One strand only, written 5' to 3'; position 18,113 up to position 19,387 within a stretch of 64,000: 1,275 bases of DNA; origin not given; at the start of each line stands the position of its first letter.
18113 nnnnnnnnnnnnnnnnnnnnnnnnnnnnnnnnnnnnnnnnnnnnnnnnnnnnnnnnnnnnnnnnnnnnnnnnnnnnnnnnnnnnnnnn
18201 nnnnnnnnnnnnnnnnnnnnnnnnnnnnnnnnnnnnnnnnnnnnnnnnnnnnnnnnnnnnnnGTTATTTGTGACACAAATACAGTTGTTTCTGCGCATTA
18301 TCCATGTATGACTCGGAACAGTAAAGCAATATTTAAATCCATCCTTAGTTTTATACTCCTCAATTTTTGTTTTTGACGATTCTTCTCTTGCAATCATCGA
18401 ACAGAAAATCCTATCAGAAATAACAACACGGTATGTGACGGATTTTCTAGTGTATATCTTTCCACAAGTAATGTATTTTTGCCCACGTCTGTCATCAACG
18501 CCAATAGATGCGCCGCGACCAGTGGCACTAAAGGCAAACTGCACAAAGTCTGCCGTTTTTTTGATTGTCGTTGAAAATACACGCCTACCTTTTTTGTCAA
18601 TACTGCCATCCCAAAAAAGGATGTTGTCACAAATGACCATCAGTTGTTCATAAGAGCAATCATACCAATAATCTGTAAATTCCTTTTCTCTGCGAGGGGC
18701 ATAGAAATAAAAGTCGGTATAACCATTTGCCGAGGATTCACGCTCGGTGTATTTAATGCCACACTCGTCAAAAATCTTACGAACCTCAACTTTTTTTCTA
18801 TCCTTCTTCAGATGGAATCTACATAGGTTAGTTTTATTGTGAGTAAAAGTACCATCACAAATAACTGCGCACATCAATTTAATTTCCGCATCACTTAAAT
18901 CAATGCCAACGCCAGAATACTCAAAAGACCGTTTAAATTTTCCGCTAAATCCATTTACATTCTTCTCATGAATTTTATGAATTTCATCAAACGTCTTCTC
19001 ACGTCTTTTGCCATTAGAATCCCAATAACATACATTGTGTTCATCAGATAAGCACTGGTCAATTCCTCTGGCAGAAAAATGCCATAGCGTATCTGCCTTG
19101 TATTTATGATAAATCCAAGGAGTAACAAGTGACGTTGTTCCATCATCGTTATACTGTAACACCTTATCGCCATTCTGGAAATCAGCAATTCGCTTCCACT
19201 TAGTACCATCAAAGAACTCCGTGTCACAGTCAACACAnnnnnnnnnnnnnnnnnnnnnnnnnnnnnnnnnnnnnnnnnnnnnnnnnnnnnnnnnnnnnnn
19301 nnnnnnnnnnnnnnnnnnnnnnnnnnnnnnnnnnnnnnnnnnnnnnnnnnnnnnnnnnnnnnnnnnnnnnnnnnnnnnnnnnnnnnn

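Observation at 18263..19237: Inteins with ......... endonuclease domains in the primase-helicase P-loop (here) and in the RNA ligase (45521..46597)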

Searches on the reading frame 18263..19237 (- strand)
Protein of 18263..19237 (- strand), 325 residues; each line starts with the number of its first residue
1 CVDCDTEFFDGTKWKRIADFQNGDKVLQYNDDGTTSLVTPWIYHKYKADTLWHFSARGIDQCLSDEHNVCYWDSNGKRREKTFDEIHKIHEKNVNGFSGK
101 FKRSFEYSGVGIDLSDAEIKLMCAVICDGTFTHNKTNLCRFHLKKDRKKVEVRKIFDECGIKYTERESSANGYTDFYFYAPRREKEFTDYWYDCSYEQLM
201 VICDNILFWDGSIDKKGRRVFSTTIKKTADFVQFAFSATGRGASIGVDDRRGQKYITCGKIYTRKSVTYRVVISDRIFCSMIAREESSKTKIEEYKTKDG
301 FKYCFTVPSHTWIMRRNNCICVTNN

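Call 4: search_protein_families(library=pfam, proteins=[window:18263-19237:-], max_evalue=0.1)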
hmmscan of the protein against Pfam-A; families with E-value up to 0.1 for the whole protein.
window:18263-19237:- (325 aa): 1 family
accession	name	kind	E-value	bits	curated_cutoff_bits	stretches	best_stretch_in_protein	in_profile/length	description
PF14528.11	LAGLIDADG_3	-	0.0042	17.7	22.5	0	210-264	14-65/82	LAGLIDADG-like domain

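Call 5: search_protein_families(library=ncbifam, proteins=[window:18263-19237:-], max_evalue=0.1)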
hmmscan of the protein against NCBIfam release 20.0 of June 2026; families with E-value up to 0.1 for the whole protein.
window:18263-19237:- (325 aa): 0 families

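Call 7: search_solved_structures(query=window:18263-19237:-, max_evalue=10, show_alignments=3)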
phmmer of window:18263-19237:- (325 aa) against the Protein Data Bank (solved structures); distinct sequences matched with E-value up to 10: 8.
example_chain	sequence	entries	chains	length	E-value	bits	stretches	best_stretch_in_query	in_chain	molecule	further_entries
6zgq_A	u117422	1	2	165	0.077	15.6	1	15-80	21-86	AceL NrdHF-1-1 Intein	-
8k1f_A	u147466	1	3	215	0.12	14.9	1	129-236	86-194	tRNA 5-hydroxyuridine methyltransferase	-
2ol6_O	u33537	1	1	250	0.52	12.8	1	73-139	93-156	Outer surface protein A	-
2yb8_B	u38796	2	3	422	1.1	11.7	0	51-81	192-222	PROBABLE HISTONE-BINDING PROTEIN CAF1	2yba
2xyi_A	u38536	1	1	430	1.2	11.7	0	51-81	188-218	PROBABLE HISTONE-BINDING PROTEIN CAF1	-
3c99_A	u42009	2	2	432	1.2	11.7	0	51-81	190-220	Chromatin assembly factor 1 p55 subunit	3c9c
7m3x_A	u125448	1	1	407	1.6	11.2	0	51-81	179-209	Histone-binding protein RBBP7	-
3cfs_B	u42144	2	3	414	1.6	11.2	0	51-80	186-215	Histone-binding protein RBBP7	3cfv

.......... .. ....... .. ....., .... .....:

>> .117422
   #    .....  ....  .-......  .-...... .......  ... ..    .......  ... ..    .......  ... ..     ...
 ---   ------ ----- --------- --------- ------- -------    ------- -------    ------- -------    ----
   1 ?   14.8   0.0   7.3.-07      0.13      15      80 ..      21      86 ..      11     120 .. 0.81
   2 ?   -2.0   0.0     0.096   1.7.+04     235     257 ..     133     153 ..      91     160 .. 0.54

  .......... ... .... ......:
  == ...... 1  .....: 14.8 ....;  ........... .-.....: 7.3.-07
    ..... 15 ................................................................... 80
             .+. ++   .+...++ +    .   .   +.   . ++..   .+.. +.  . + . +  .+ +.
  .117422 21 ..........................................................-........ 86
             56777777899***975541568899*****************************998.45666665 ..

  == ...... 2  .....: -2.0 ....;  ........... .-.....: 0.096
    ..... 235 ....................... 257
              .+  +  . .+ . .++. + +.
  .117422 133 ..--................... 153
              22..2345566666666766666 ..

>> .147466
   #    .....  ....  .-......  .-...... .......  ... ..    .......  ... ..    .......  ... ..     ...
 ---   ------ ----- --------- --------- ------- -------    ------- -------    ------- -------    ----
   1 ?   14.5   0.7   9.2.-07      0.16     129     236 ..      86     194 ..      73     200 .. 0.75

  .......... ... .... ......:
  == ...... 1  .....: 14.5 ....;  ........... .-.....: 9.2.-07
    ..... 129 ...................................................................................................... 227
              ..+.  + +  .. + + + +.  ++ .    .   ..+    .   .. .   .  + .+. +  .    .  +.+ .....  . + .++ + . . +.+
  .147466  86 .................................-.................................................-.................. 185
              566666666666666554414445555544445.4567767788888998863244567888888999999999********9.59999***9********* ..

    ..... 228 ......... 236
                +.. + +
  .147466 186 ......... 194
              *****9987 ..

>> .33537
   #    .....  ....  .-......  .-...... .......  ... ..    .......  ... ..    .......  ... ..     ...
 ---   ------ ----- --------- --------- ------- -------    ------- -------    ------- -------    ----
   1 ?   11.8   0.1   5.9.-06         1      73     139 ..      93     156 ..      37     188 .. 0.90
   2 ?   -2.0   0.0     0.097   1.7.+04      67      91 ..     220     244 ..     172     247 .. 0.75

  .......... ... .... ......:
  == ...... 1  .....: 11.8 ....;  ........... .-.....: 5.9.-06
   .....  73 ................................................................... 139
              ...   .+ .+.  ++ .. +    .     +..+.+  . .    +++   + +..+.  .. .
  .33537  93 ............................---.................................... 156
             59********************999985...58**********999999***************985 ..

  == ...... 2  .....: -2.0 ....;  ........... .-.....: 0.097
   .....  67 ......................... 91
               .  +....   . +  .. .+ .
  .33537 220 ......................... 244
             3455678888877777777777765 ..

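Call 27: search_solved_structures(query=A1, max_evalue=1, show_alignments=3)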
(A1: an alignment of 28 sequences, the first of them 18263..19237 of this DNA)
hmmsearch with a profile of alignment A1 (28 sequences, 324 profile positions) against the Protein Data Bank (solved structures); distinct sequences matched with E-value up to 1: 3.
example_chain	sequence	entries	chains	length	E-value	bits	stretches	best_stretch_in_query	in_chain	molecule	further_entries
8k1f_A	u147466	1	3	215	0.38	13.3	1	137-239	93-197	tRNA 5-hydroxyuridine methyltransferase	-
9mr1_A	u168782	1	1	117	0.5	12.9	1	256-322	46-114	R125-61 Fab Heavy chain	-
8vva_A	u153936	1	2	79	0.69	12.4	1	16-77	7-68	DUF1480 domain-containing protein, YebV family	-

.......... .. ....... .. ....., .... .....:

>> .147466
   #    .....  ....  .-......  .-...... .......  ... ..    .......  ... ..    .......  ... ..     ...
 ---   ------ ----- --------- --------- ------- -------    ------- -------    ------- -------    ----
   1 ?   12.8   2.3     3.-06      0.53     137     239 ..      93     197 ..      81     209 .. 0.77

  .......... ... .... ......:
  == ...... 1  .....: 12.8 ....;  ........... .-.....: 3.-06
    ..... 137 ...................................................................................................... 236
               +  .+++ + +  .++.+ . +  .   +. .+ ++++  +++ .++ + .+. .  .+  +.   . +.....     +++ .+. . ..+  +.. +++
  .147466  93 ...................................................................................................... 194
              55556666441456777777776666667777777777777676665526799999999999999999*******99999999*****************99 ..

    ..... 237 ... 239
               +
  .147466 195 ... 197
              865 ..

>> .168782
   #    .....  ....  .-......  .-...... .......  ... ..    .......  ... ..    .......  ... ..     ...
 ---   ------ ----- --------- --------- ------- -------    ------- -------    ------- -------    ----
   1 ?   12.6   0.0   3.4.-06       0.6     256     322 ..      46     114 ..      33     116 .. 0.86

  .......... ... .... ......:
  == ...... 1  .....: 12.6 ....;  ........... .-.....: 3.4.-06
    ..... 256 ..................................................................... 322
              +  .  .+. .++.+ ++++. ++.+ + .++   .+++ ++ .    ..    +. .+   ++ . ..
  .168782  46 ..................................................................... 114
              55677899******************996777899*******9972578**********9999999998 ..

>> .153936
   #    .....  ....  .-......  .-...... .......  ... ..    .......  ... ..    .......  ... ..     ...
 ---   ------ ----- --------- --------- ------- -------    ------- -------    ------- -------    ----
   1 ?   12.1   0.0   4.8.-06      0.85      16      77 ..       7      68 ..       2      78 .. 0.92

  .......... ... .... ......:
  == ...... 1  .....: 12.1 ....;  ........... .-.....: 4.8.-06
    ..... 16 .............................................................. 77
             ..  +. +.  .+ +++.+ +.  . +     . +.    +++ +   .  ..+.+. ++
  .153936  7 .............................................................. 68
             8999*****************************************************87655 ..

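Call 35: predict_structure(alignment_id=A1)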
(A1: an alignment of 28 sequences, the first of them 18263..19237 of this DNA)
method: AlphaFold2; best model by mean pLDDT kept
length: 325 residues; sequences in the alignment: 28
mean_pLDDT: 95.8   pTM: 0.91
mean pLDDT of the five models: 95.8, 95.4, 95.0, 95.0, 94.6
residues with pLDDT >= 90: 299; 70-90: 26; 50-70: 0; < 50: 0
segments of 3 or more residues with pLDDT < 50: none
pLDDT, mean of each block of 10 residues (from residue 1): 97 97 97 96 96 94 97 96 98 97 97 98 97 92 97 98 95 97 96 98 97 91 96 98 94 90 91 95 93 98 96 97 94
secondary structure, 60 per line:
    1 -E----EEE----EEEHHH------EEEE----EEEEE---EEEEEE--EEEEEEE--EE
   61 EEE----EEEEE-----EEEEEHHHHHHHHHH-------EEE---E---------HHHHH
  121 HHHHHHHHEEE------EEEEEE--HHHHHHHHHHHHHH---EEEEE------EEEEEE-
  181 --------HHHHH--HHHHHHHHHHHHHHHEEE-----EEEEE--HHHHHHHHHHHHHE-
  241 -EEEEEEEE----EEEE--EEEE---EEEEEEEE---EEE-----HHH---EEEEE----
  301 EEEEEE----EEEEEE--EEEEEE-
elements in order: E7-9 E14-16 E26-29 E34-38 E42-47 E50-56 E59-63 E68-72 E78-82 H83-92 E100-102 H116-128 E129-131 E138-143 H146-159 E163-167 E174-179 H189-193 H196-210 E211-213 E219-223 H226-238 E242-249 E254-257 E260-263 E267-274 E278-280 E292-296 E301-306 E311-316 E319-324

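Call 37: fold_search(model_id=the predicted structure, library=pdb)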
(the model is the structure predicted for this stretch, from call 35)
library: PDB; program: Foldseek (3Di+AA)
matches with E <= 10: 800; with E <= 0.001: 59
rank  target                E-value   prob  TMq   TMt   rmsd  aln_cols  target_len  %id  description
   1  7qsu                  1.7e-13  1.00  0.61  0.56   8.4       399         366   12  Crystal structure of homing endonuclease-associated TliVMA intein (C1A, d333-339) (released 2022-03-30)
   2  1vde_B                9.9e-12  1.00  0.57  0.45  10.8       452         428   10  PI-SCEI, A HOMING ENDONUCLEASE WITH PROTEIN SPLICING ACTIVITY (released 1998-04-08)
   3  7qss                  7.4e-11  1.00  0.62  0.48   7.7       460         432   10  Crystal structure of homing endonuclease-associated TliVMA intein (C1A) (released 2022-03-30)
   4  1vde_A                7.9e-11  1.00  0.57  0.45  10.6       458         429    9  PI-SCEI, A HOMING ENDONUCLEASE WITH PROTEIN SPLICING ACTIVITY (released 1998-04-08)
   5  1dq3                  1.2e-10  1.00  0.65  0.48   7.3       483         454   10  CRYSTAL STRUCTURE OF AN ARCHAEAL INTEIN-ENCODED HOMING ENDONUCLEASE PI-PFUI (released 2000-07-05)
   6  1ef0_A                2.4e-10  1.00  0.55  0.44  10.8       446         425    9  CRYSTAL STRUCTURE OF PI-SCEI MINIPRECURSOR (released 2000-06-07)
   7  7qst                  2.7e-10  1.00  0.58  0.53  12.6       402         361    9  Crystal structure of homing endonuclease-associated PhoVMA intein (C1A) (released 2022-03-30)
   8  1lws_A                3.2e-10  1.00  0.58  0.46  10.9       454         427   10  Crystal structure of the intein homing endonuclease PI-SceI bound to its recognition sequence (released 2002-09-27)
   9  1um2_B                1.2e-09  1.00  0.58  0.47  10.3       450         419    9  Crystal Structure of the Vma1-Derived Endonuclease with the Ligated Extein Segment (released 2004-09-22)
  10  1jva_B                2.7e-09  1.00  0.57  0.45  10.9       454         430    8  CRYSTAL STRUCTURE OF THE VMA1-DERIVED ENDONUCLEASE BEARING THE N AND C EXTEIN PROPEPTIDES (released 2002-08-29)
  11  1lwt_A                4.9e-09  1.00  0.57  0.43  11.7       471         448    9  Crystal structure of the intein homing endonuclease PI-SceI bound to its substrate DNA (Ca2+ free) (released 2002-09-27)
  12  1ef0_B                6.2e-09  1.00  0.54  0.46  10.6       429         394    8  CRYSTAL STRUCTURE OF PI-SCEI MINIPRECURSOR (released 2000-06-07)
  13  1dfa                  2.2e-08  1.00  0.59  0.49   9.2       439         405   10  CRYSTAL STRUCTURE OF PI-SCEI IN C2 SPACE GROUP (released 1999-12-08)
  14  1um2_A                3.1e-08  1.00  0.54  0.44  12.2       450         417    8  Crystal Structure of the Vma1-Derived Endonuclease with the Ligated Extein Segment (released 2004-09-22)
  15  1jva_A                4.1e-08  1.00  0.56  0.45  10.2       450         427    8  CRYSTAL STRUCTURE OF THE VMA1-DERIVED ENDONUCLEASE BEARING THE N AND C EXTEIN PROPEPTIDES (released 2002-08-29)
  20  6zgq_A                3.2e-05  1.00  0.36  0.72  10.7       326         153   10  AceL NrdHF class 3 split intein GSH linked splice inactive variant - C124A, N146A (released 2020-09-16)
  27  6zgq_B                5.0e-05  1.00  0.35  0.70  12.0       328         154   11  AceL NrdHF class 3 split intein GSH linked splice inactive variant - C124A, N146A (released 2020-09-16)
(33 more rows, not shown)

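Call 39: search_protein_representatives(alignment_id=A1)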
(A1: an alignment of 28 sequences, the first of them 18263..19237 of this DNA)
Query: 28 sequences, 324 profile positions. Proteins with E-value up to 0.001 (for the whole library): 5454; up to 1e-10: 2289; up to 1e-30: 756. The best 150 are listed.
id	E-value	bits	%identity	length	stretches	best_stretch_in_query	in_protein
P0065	1.7e-165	566.5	-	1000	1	1-324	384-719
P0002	8.7e-165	564.2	-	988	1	1-324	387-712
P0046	1.8e-158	543.5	-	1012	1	1-324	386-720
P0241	1.2e-149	514.4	-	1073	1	1-324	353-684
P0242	2.2e-140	484.0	-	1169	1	1-324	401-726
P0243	1.1e-138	478.4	-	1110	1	1-324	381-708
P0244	1.7e-138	477.9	-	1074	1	1-324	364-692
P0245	2.0e-138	477.6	-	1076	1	1-324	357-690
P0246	2.8e-136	470.5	-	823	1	1-324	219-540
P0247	3.3e-136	470.3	-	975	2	1-324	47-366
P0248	4.3e-136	469.9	-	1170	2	1-324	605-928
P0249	1.5e-133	461.6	-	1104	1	1-324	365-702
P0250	3.3e-133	460.4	-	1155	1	1-324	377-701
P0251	8.6e-133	459.1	-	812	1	1-324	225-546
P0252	1.5e-132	458.3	-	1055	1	1-324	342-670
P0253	1.8e-132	458.0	-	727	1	1-324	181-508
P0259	9.5e-130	449.1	-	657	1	1-324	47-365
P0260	5.8e-129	446.5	-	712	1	1-324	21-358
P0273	1.6e-124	431.9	-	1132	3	1-324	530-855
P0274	2.4e-124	431.3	-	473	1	1-324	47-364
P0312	4.8e-114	397.5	-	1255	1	1-324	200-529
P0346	4.0e-103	361.6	-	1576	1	1-324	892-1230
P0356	2.6e-101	355.6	-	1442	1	1-324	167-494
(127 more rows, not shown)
